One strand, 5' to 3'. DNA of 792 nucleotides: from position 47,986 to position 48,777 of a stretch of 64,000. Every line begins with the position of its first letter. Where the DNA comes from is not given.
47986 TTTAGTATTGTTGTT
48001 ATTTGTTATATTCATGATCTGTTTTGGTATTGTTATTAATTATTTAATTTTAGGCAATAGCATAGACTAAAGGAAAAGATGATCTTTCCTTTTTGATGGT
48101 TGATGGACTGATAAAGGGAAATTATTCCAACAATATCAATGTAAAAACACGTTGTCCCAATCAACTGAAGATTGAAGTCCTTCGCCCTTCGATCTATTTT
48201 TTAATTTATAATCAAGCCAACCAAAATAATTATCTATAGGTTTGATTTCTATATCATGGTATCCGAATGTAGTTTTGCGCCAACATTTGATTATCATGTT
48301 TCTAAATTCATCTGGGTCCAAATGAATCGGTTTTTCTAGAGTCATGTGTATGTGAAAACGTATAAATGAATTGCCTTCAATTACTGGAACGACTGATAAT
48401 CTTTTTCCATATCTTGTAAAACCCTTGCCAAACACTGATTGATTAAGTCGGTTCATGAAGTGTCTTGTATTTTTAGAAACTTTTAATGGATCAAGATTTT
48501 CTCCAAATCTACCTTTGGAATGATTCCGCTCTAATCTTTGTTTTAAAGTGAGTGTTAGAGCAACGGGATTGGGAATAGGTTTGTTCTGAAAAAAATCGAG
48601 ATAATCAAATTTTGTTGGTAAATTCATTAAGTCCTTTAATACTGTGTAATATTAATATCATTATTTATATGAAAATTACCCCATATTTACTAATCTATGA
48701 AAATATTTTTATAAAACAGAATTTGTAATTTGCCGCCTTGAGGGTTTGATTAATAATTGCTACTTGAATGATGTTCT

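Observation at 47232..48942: Nested, extremely AT-rich four-gene module with an HUH-Rep-like protein and an RHH protein (possible captured rolling-circle replicon)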

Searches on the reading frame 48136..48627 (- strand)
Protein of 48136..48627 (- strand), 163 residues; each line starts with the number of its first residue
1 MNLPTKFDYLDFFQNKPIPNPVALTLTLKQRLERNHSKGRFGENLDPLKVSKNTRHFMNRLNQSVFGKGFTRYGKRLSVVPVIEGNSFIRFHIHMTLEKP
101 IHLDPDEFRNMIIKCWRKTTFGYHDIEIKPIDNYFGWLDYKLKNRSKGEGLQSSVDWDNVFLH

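Call 4: search_protein_families(library=pfam, proteins=[window:48136-48627:-], max_evalue=1)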
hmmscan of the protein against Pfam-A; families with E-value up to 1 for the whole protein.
window:48136-48627:- (163 aa): 1 family
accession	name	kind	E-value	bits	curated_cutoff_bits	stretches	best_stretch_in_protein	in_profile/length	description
PF23343.2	REP_ORF2-G2P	-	0.0012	19.5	27.8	1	23-138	3-91/99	Replication-associated protein ORF2/G2P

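Call 5: search_protein_families(library=ncbifam, proteins=[window:48136-48627:-], max_evalue=1)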
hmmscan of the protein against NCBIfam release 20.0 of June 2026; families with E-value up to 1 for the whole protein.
window:48136-48627:- (163 aa): 0 families

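Call 6: search_protein_families(library=phrogs, proteins=[window:48136-48627:-], max_evalue=1)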
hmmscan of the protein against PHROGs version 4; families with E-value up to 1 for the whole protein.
window:48136-48627:- (163 aa): 0 families

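Call 7: find_homologous_proteins(query=window:48136-48627:-, max_evalue=0.01)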
Query window:48136-48627:- (163 aa): 25 proteins with E <= 0.01 among 39 candidates.
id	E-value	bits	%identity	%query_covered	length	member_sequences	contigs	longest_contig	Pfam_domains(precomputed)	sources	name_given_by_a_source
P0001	7.9e-99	347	91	100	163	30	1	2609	-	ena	-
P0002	2.7e-94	332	88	100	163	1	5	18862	-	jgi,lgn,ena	jgi:hypothetical protein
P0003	3.9e-93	328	87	100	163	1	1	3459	-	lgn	-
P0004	2.0e-91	323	87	100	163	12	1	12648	-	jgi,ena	jgi:hypothetical protein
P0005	2.0e-90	319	81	100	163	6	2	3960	-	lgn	-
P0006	9.3e-81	288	75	100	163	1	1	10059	-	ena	-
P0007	1.4e-80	287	74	100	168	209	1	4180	-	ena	-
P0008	4.1e-77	276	71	100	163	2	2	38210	-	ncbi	-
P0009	2.6e-72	260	67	100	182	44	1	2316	-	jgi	-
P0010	1.7e-70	255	70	100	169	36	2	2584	-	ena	-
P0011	1.2e-69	252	69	100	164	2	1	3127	-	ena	-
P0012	5.4e-69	250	66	100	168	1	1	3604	-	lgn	-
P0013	6.0e-68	246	64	100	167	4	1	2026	-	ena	-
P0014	1.6e-66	242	63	100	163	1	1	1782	-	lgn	-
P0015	3.3e-66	241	64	100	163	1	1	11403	-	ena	-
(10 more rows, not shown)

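Call 9: search_solved_structures(query=window:48136-48627:-, max_evalue=10)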
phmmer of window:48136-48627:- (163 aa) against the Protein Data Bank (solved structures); distinct sequences matched with E-value up to 10: 0.

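Call 11: find_encoding_contigs(protein=P0001, flank=10000, max_places=4)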
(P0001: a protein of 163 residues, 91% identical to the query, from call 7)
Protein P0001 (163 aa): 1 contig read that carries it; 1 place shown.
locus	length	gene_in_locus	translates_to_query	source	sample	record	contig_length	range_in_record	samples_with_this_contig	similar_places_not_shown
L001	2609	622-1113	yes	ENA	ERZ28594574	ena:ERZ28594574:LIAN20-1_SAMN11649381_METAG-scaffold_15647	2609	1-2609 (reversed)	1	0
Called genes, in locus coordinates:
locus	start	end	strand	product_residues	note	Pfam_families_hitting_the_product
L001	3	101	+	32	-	?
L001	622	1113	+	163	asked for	-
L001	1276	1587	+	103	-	-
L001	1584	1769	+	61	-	-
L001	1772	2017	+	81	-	-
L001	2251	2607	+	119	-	?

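Call 12: find_encoding_contigs(protein=P0008, flank=10000, max_places=4)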
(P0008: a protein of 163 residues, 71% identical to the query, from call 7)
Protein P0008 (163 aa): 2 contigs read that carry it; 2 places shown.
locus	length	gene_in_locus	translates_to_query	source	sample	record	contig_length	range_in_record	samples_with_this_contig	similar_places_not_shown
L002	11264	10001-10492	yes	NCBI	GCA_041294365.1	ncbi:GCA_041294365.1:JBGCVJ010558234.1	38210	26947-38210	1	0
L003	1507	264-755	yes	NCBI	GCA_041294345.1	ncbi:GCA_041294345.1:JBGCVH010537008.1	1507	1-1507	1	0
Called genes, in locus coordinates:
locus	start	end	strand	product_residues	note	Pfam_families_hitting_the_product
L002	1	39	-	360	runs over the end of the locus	PF06559:DCD_N, PF22769:DCD, PF22569:DCD_C, PF22769:DCD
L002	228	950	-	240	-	PF00376:MerR (weak), PF13411:MerR_1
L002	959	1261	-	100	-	PF00216:Bac_DNA_binding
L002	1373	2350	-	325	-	PF00108:Thiolase_N, PF08545:ACP_syn_III, PF08541:ACP_syn_III_C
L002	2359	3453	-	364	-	PF02504:FA_synthesis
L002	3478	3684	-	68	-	PF01783:Ribosomal_L32p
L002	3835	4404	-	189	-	PF02620:YceD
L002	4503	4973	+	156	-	PF04355:BamE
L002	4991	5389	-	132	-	PF01641:SelR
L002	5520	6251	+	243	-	PF13444:Acetyltransf_5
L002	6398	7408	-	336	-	PF04055:Radical_SAM, PF13353:Fer4_12 (weak), PF06463:Mob_synth_C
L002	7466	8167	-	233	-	PF08713:DNA_alkylation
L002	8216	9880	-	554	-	PF00239:Resolvase, PF07508:Recombinase, PF13408:Zn_ribbon_recom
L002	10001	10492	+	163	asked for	-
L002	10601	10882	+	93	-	-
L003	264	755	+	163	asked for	-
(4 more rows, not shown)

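Call 17: find_encoding_contigs(protein=P0002, flank=10000, max_places=5)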
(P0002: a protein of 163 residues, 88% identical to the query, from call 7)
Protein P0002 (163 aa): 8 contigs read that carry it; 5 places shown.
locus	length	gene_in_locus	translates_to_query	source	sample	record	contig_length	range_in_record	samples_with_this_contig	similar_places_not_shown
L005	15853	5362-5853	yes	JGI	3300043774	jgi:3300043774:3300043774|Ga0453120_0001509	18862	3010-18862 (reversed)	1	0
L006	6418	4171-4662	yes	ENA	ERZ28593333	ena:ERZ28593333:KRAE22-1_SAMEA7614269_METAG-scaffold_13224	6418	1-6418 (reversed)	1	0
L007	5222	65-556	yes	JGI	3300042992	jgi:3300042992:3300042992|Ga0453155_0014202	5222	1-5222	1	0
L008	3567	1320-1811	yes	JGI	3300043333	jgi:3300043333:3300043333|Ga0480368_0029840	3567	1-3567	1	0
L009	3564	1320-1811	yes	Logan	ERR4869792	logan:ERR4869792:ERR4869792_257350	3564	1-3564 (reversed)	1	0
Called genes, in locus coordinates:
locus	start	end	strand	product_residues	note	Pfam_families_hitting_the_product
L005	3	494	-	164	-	?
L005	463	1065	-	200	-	PF00589:Phage_integrase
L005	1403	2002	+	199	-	-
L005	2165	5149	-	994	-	-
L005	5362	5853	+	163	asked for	-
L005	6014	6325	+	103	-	-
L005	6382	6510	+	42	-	-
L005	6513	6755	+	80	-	-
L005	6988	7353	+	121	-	-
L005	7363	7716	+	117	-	PF21781:DUF6876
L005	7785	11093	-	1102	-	PF04851:ResIII (weak)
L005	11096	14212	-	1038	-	PF01555:N6_N4_Mtase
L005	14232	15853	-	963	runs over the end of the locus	PF00176:SNF2-rel_dom, PF00270:DEAD, PF04851:ResIII, PF00271:Helicase_C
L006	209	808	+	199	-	-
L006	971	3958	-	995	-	-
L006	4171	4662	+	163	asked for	-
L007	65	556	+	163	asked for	-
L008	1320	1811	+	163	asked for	-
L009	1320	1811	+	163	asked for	-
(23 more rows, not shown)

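Call 18: find_encoding_contigs(protein=P0004, flank=10000, max_places=3)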
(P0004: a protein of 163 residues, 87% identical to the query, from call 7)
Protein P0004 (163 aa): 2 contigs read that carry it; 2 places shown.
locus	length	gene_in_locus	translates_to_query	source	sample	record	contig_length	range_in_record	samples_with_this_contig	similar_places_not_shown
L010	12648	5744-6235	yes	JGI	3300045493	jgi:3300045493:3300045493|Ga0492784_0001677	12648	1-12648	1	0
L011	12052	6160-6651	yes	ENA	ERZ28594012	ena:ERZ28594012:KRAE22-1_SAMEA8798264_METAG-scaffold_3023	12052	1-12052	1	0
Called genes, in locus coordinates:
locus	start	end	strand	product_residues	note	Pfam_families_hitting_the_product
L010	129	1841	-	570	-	PF00239:Resolvase, PF07508:Recombinase, PF13408:Zn_ribbon_recom (faint)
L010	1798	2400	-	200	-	PF00589:Phage_integrase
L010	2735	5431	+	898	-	PF03175:DNA_pol_B_2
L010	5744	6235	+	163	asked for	-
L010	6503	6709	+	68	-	-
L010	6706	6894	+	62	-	-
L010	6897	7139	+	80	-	-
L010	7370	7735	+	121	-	-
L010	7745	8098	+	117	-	PF21781:DUF6876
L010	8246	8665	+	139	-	-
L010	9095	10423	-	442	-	-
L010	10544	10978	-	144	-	-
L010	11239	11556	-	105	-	-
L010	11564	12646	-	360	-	?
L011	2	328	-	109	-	?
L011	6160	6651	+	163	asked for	-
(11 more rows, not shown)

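Call 19: find_encoding_contigs(protein=P0007, flank=10000, max_places=4)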
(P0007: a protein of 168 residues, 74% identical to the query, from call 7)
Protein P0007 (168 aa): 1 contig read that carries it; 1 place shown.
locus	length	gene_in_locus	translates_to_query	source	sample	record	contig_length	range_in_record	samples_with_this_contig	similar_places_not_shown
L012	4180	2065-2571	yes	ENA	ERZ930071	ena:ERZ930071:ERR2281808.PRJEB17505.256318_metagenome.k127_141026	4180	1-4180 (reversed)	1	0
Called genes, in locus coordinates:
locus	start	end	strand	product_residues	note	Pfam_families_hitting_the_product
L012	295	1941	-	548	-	PF00239:Resolvase, PF07508:Recombinase, PF13408:Zn_ribbon_recom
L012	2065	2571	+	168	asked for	-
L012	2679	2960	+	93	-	-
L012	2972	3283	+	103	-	-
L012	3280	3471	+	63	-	-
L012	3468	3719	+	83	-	-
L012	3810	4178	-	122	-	?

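Call 22: search_protein_families(library=pfam, alignment_id=A1, max_evalue=0.01)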
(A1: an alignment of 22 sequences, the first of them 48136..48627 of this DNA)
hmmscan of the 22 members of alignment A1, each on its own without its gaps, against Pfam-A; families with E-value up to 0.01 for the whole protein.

A. member 1, window:48136-48627:- (163 aa): 1 family
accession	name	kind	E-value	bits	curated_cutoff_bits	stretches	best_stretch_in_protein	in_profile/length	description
PF23343.2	REP_ORF2-G2P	-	0.0012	19.5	27.8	1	23-138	3-91/99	Replication-associated protein ORF2/G2P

B. families by the number of members that match (of 22 scanned): 2 families
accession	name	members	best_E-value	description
PF23343.2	REP_ORF2-G2P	19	2.1e-07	Replication-associated protein ORF2/G2P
PF16871.11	DUF5077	1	0.0024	Domain of unknown function (DUF5077)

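Call 28: search_protein_representatives(alignment_id=A1)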
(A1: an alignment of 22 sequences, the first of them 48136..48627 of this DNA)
Query: 22 sequences, 163 profile positions. Proteins with E-value up to 0.001 (for the whole library): 1516; up to 1e-10: 694; up to 1e-30: 64. The best 150 are listed.
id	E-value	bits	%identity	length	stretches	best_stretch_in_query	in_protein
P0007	4.5e-89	313.1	-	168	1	1-163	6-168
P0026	1.3e-52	194.6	-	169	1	5-162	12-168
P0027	4.9e-44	166.7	-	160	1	6-160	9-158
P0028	2.9e-43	164.2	-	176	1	9-162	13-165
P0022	3.3e-43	164.0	-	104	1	1-104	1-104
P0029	1.1e-41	159.0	-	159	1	11-160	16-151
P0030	2.0e-41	158.2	-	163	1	5-163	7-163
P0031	3.0e-41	157.6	-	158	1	3-161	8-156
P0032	1.5e-40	155.3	-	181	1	9-160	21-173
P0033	3.4e-40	154.2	-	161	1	10-162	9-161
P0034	4.3e-40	153.9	-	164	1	6-162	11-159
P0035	4.8e-39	150.5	-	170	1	4-162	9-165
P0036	5.8e-39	150.2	-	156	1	5-161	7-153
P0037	2.4e-38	148.2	-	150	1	10-162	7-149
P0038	3.5e-38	147.7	-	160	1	6-163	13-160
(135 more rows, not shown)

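Call 30: predict_structure(alignment_id=A1)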
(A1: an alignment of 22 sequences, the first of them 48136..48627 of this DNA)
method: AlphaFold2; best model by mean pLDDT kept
length: 163 residues; sequences in the alignment: 22
mean_pLDDT: 84.3   pTM: 0.82
mean pLDDT of the five models: 84.3, 83.9, 82.4, 80.4, 73.4
residues with pLDDT >= 90: 81; 70-90: 53; 50-70: 24; < 50: 5
segments of 3 or more residues with pLDDT < 50: 146-150
pLDDT, mean of each block of 10 residues (from residue 1): 76 90 92 62 79 95 94 92 81 93 94 95 90 89 57 74 69
secondary structure, 60 per line:
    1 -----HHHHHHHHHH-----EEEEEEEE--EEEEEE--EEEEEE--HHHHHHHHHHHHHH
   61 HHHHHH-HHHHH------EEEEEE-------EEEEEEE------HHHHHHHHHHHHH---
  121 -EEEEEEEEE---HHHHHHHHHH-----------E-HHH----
elements in order: H6-15 E21-28 E31-36 E39-44 H47-66 H68-72 E79-84 E92-98 H105-117 E122-130 H134-143

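Call 32: search_solved_structures(query=A4, max_evalue=10)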
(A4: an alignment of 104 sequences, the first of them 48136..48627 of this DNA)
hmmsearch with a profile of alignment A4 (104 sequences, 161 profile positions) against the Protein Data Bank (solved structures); distinct sequences matched with E-value up to 10: 2.
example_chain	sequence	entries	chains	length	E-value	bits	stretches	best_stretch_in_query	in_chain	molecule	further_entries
8tzm_A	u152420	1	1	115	0.0014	21.6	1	88-147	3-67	Type I site-specific deoxyribonuclease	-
9d9u_C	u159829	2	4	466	0.55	13.2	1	83-123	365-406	Nitrogenase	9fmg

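Call 33: search_protein_families(library=pfam, alignment_id=A4, max_evalue=0.01)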
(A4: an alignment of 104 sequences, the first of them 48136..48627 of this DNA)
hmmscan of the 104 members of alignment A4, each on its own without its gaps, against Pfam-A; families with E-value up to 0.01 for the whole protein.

A. member 1, window:48136-48627:- (163 aa): 1 family
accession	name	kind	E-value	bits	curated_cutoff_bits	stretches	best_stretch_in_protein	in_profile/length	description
PF23343.2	REP_ORF2-G2P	-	0.0012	19.5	27.8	1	23-138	3-91/99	Replication-associated protein ORF2/G2P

B. families by the number of members that match (of 104 scanned): 6 families
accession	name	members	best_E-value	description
PF23343.2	REP_ORF2-G2P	100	1.5e-09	Replication-associated protein ORF2/G2P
PF00799.26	Gemini_AL1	1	0.00039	Geminivirus Rep catalytic domain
PF16871.11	DUF5077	1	0.0024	Domain of unknown function (DUF5077)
PF18261.6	Rpn9_C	1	0.0036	Rpn9 C-terminal helix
PF05244.16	Brucella_OMP2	1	0.006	Brucella outer membrane protein 2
PF01628.27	HrcA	1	0.009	HrcA protein C terminal domain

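Call 34: fold_search(model_id=the predicted structure, library=pdb)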
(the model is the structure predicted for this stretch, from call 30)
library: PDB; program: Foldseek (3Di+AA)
matches with E <= 10: 1171; with E <= 0.001: 0
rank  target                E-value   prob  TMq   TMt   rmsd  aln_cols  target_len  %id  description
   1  9cp1_G                3.2e-03  0.97  0.32  0.26   8.3       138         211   12  Post-targeting aCascade Type I-A CRISPR-Cas Surveillance Complexes (released 2025-07-23)
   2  9cro_H                3.2e-03  0.96  0.31  0.25   8.4       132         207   13  Post-targeting aCascade Type IA CRISPR-Cas Surveillance Complexes (released 2025-08-13)
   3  4q7a_C                3.8e-03  0.98  0.38  0.20   8.5       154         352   12  Crystal Structure of N-acetyl-ornithine/N-acetyl-lysine Deacetylase from Sphaerobacter thermophilus (released 2014-07-02)
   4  9irf_A                1.2e-02  0.96  0.36  0.23   7.8       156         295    8  Cryo-EM Structure of csy1-4 with crRNA (released 2026-01-14)
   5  3l7p_D                1.3e-02  0.97  0.33  0.51   5.1       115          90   14  Crystal structure of SMU.1657c, Putative nitrogen regulatory protein PII from streptococcus mutans (released 2010-12-29)
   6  3l7p_B                1.5e-02  0.97  0.34  0.54   4.8       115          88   13  Crystal structure of SMU.1657c, Putative nitrogen regulatory protein PII from streptococcus mutans (released 2010-12-29)
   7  3dca_A                1.9e-02  0.33  0.24  0.27  12.4       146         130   14  Crystal structure of the RPA0582- protein of unknown function from Rhodopseudomonas palustris- a structural genomics t (released 2008-08-05)
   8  3bzq                  2.1e-02  0.91  0.30  0.43   5.3       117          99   12  High resolution crystal structure of Nitrogen Regulatory Protein (Rv2919c) of Mycobacterium tuberculosis (released 2008-04-01)
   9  3lf0_A                2.1e-02  0.82  0.27  0.38   5.9       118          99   12  Crystal structure of the ATP bound Mycobacterium tuberculosis nitrogen regulatory PII protein (released 2010-07-07)
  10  4er8_A                2.3e-02  0.91  0.37  0.37   6.5       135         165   10  Structure of the REP associates tyrosine transposase bound to a REP hairpin (released 2012-08-15)
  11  4ush_A                2.6e-02  0.89  0.33  0.46   7.5       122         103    9  Nitrogen regulatory protein PII from Chlamydomonas reinhardtii in unliganded state (released 2014-12-03)
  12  2xm3_A                2.6e-02  0.82  0.32  0.38   6.3       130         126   11  Deinococcus radiodurans ISDra2 Transposase Left end DNA complex (released 2010-10-13)
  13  2xo6_D                2.9e-02  0.41  0.25  0.30  10.7       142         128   13  DEINOCOCCUS RADIODURANS ISDRA2 TRANSPOSASE Y132F MUTANT COMPLEXED WITH LEFT END RECOGNITION AND CLEAVAGE SITE (released 2010-10-13)
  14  6nuk_A                3.1e-02  0.90  0.32  0.45   5.9       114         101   15  De novo designed protein Ferredog-Diesel (released 2019-06-12)
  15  4c3k_D                3.1e-02  0.77  0.29  0.40   5.5       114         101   10  Structure of mixed PII-ADP complexes from S. elongatus (released 2014-02-12)
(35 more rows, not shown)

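Call 36: search_protein_families(library=ncbifam, alignment_id=A4, max_evalue=0.01)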
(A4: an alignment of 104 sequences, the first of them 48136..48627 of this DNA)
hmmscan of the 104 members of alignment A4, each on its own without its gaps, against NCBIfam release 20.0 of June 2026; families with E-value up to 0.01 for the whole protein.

A. member 1, window:48136-48627:- (163 aa): 0 families

B. families by the number of members that match (of 104 scanned): 1 family
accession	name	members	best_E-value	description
TIGR01355.1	cyt_deam_dimer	1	0.0042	cytidine deaminase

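Call 37: find_related_loci(query=A1, collection=genome_contigs, flank=10000)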
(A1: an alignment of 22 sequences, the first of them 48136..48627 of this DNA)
Query A1 (163 aa) in genome_contigs; peptide patterns used: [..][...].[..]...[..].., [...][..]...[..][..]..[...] (x = any residue, [..] = any of these).
39 stretches matched a pattern; 18 encode a relative of the query (tblastn E <= 1e-3); 18 distinct loci.
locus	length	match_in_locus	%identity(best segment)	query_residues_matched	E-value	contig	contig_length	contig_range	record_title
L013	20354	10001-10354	42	18-145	7e-27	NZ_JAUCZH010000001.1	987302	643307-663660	MAG: Tabrizicola sp. isolate CZS48M_Bin3_fgap_30860_1 Contig1Corrected, whole genome shotgun sequence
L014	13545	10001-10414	38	20-159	6e-23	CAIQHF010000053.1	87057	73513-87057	MAG: uncultured Sphingomonadaceae bacterium isolate MJ-time_bin-2722 genome assembly, contig: bin-2722:53/54, whole geno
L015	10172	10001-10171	60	1-57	2e-19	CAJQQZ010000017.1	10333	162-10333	MAG: uncultured Alphaproteobacteria bacterium isolate 3_20180529_Bin_METABAT_109_1 genome assembly, contig: c_0000072941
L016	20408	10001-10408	34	21-158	7e-18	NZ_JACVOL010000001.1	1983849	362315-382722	Polynucleobacter sp. 86C-FISCH NODE_1_length_1983849_cov_163.486129, whole genome shotgun sequence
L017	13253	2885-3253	34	21-143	1e-14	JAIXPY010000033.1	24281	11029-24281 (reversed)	MAG: Burkholderiaceae bacterium isolate C1_MAG_00078 C1_MAG_00078_000000000108, whole genome shotgun sequence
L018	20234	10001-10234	44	21-97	1e-14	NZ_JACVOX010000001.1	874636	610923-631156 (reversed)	Polynucleobacter sp. AP-Kaivos-20-H2 NODE_1_length_874636_cov_105.507179, whole genome shotgun sequence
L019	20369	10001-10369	31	21-143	5e-13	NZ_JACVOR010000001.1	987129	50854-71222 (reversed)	Polynucleobacter sp. 80A-SIGWE NODE_1_length_987129_cov_128.855814, whole genome shotgun sequence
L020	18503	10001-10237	41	21-97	2e-12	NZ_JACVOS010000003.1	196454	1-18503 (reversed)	Polynucleobacter sp. AM-25C3 NODE_3_length_196454_cov_157.071279, whole genome shotgun sequence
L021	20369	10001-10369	32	21-143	3e-12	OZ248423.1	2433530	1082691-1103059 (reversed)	Burkholderiaceae bacterium isolate MiE-M28 genome assembly, chromosome: MiE-M28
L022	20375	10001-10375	34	20-143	2e-12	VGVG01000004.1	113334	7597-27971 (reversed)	MAG: Gammaproteobacteria bacterium isolate K_Offshore_80m_m2_057 K_Offshore_80m_m2_057_Ga0194132_10000238, whole genome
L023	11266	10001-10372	31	21-143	4e-12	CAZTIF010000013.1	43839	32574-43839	MAG TPA_asm: uncultured Bifidobacterium sp. isolate SRP302895_co1_213 genome assembly, contig: NODE_1532_length_43839_co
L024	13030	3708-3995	32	21-114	8e-12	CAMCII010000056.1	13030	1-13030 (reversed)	MAG: Bordetella parapertussis isolate MiE-16apr19-156 genome assembly, contig: MiE-16apr19-C9873, whole genome shotgun s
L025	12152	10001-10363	31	21-140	8e-12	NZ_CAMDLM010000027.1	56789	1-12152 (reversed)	MAG: Limnohabitans sp. Rim8 isolate MsE-01oct19-8 MsE-01oct19-C409, whole genome shotgun sequence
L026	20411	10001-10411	29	21-163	2e-11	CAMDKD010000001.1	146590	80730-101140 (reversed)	MAG: Bordetella parapertussis isolate MsH-30apr19-182 genome assembly, contig: MsH-30apr19-C74, whole genome shotgun seq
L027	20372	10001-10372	29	21-143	4e-11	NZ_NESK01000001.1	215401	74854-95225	Limnohabitans sp. 2KL-17 LimC-2KL-17-C1, whole genome shotgun sequence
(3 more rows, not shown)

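Call 43: search_protein_families(library=pfam, proteins=[L016:5586-6704:+, L016:6711-7196:+, L016:7476-8864:+, L016:9067-9510:-, L016:9896-10417:+, L016:10554-11063:+, L016:11157-11825:+, L016:11822-12679:-, L016:13982-15109:-, L016:15152-16408:-], max_evalue=0.01)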
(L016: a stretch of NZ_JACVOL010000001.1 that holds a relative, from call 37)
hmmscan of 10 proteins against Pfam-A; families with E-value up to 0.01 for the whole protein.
L016:5586-6704:+ (372 aa): 1 family
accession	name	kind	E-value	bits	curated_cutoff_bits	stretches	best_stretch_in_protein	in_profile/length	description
PF00589.27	Phage_integrase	-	2.1e-09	37.8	27.1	1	192-351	12-168/172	Phage integrase family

L016:6711-7196:+ (161 aa): 0 families

L016:7476-8864:+ (462 aa): 1 family
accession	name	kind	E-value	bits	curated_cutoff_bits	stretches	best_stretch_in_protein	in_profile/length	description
PF00589.27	Phage_integrase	-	3.6e-07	30.6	27.1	1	282-421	55-169/172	Phage integrase family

L016:9067-9510:- (147 aa): 1 family
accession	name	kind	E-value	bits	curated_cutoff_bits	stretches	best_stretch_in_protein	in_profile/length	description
PF20346.3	DUF6641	-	3.3e-11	43.8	27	1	7-131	22-140/143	Family of unknown function (DUF6641)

L016:9896-10417:+ (173 aa): 1 family
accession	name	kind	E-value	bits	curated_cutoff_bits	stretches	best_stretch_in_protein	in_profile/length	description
PF23343.2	REP_ORF2-G2P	-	2.9e-06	27.9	27.8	1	38-139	3-84/99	Replication-associated protein ORF2/G2P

L016:10554-11063:+ (169 aa): 1 family
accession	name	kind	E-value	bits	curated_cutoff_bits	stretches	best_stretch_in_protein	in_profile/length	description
PF03473.23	MOSC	-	5.5e-09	36.5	22.7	1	57-159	12-117/120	MOSC domain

L016:11157-11825:+ (222 aa): 1 family
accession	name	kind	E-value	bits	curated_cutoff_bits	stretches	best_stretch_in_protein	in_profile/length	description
PF00589.27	Phage_integrase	-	3.6e-26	92.4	27.1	1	38-213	2-171/172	Phage integrase family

L016:11822-12679:- (285 aa): 0 families

L016:13982-15109:- (375 aa): 1 family
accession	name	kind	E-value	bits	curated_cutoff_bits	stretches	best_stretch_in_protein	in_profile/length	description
PF02275.23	CBAH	-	8.7e-48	164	20.4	1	24-347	1-305/316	Linear amide C-N hydrolases, choloylglycine hydrolase family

L016:15152-16408:- (418 aa): 1 family
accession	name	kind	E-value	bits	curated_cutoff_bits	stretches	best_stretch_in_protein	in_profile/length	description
PF02275.23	CBAH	-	2.6e-43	149.3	20.4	1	67-391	1-306/316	Linear amide C-N hydrolases, choloylglycine hydrolase family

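Call 44: fold_search(model_id=the predicted structure, library=viral)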
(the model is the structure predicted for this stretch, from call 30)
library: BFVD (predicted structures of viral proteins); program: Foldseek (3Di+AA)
matches with E <= 10: 1528; with E <= 0.001: 122
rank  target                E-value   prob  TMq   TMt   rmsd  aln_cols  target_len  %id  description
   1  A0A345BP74            7.7e-07  1.00  0.53  0.20   4.9       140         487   21  (no name in the UniProt tables at hand)
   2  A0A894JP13            9.0e-06  1.00  0.45  0.16   8.7       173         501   19  (no name in the UniProt tables at hand)
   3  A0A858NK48            9.6e-06  1.00  0.55  0.37   5.7       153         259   14  (no name in the UniProt tables at hand)
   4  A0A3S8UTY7            1.3e-05  1.00  0.52  0.32   5.8       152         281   25  (no name in the UniProt tables at hand)
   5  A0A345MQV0            1.7e-05  1.00  0.51  0.34   5.2       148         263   18  (no name in the UniProt tables at hand)
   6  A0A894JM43            1.8e-05  1.00  0.52  0.31   6.3       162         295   16  (no name in the UniProt tables at hand)
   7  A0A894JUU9            2.3e-05  1.00  0.47  0.26   8.2       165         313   22  (no name in the UniProt tables at hand)
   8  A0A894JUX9            2.4e-05  1.00  0.52  0.21   5.4       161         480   15  (no name in the UniProt tables at hand)
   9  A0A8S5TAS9            2.7e-05  1.00  0.52  0.36   4.5       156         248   17  Replication-associated protein ORF2/G2P domain-containing protein [Siphoviridae sp. ctwuP1]
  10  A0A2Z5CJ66            2.7e-05  1.00  0.56  0.26   6.4       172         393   14  (no name in the UniProt tables at hand)
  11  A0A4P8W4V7            2.9e-05  1.00  0.48  0.28   6.0       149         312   17  (no name in the UniProt tables at hand)
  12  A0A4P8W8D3            4.2e-05  1.00  0.47  0.23   7.9       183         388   16  (no name in the UniProt tables at hand)
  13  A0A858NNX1            5.1e-05  1.00  0.46  0.30   5.5       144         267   17  (no name in the UniProt tables at hand)
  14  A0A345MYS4            5.4e-05  1.00  0.49  0.43   5.2       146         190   14  (no name in the UniProt tables at hand)
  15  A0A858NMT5            5.7e-05  1.00  0.47  0.22   5.7       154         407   19  (no name in the UniProt tables at hand)
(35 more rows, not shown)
